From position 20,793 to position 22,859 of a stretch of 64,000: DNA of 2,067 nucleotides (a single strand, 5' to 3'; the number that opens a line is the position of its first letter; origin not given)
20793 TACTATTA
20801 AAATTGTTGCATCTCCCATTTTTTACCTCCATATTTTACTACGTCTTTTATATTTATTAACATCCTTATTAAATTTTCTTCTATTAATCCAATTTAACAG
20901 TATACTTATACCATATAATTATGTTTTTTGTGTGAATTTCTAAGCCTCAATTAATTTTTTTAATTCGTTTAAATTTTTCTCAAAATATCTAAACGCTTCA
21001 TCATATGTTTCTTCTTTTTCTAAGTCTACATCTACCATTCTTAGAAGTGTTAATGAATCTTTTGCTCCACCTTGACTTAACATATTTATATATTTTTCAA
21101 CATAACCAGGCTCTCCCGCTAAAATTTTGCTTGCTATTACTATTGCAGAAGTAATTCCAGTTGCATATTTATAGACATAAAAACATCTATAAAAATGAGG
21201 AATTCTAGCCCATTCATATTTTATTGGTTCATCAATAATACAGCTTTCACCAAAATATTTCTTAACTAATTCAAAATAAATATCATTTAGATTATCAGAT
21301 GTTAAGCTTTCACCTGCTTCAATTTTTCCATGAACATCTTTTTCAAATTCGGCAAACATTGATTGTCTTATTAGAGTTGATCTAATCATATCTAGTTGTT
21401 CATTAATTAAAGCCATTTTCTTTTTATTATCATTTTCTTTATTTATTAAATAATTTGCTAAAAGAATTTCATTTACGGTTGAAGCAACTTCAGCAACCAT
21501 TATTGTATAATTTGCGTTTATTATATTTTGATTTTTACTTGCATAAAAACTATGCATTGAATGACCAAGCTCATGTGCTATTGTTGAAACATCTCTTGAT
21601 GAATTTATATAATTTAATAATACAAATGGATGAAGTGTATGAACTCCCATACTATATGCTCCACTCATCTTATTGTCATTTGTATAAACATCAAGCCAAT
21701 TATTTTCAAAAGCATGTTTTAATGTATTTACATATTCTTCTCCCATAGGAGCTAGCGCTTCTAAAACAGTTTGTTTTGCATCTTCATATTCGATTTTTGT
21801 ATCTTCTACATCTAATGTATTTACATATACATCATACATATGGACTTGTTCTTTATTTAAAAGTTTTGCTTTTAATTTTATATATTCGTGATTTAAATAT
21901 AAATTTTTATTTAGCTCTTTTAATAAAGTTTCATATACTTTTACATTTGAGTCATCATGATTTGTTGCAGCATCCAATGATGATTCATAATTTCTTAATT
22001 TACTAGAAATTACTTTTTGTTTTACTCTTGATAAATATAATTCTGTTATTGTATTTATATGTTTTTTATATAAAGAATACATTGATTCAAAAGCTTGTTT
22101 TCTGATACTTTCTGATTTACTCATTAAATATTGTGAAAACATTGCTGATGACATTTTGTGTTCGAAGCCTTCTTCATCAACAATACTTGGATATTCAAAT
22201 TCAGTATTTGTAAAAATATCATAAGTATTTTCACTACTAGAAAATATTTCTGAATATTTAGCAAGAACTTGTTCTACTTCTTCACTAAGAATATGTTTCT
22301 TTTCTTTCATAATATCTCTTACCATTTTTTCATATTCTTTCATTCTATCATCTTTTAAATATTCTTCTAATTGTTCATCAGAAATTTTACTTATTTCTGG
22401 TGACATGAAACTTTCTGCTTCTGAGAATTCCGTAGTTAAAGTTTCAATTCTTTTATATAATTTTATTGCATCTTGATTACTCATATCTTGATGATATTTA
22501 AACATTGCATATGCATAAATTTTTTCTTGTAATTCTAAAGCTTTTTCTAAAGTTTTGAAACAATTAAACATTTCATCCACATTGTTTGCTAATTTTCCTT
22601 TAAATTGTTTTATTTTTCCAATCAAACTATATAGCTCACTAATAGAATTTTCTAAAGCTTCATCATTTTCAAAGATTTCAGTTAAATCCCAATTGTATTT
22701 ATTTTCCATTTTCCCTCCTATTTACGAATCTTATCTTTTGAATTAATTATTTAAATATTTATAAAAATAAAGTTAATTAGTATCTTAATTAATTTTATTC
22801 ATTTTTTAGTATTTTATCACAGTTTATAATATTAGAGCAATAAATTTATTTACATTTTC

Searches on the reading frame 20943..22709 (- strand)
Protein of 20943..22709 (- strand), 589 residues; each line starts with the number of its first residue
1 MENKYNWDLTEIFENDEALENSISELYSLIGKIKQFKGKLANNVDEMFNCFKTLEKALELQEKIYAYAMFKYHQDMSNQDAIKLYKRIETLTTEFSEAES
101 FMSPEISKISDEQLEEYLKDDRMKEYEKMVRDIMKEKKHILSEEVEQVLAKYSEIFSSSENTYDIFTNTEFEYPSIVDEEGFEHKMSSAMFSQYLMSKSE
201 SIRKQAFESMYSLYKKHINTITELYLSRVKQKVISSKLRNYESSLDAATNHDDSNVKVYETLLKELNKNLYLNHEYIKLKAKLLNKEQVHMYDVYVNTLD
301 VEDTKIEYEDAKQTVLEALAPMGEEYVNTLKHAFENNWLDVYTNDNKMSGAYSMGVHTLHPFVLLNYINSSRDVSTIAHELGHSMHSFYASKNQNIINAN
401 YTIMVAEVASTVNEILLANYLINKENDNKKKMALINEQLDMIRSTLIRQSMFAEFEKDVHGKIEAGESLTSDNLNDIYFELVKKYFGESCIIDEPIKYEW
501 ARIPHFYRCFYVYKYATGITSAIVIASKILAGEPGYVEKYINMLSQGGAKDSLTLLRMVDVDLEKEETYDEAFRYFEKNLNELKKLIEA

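Call 71: search_protein_families(library=pfam, proteins=[window:20943-22709:-], max_evalue=0.00001)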
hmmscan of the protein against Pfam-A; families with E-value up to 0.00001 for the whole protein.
window:20943-22709:- (589 aa): 2 families
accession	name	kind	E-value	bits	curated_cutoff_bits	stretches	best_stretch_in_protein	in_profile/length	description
PF01432.26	Peptidase_M3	-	6.3e-64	217.4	27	1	195-574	3-456/457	Peptidase family M3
PF08439.15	Peptidase_M3_N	-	6.6e-19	68.3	25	1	105-172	1-69/70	Oligopeptidase F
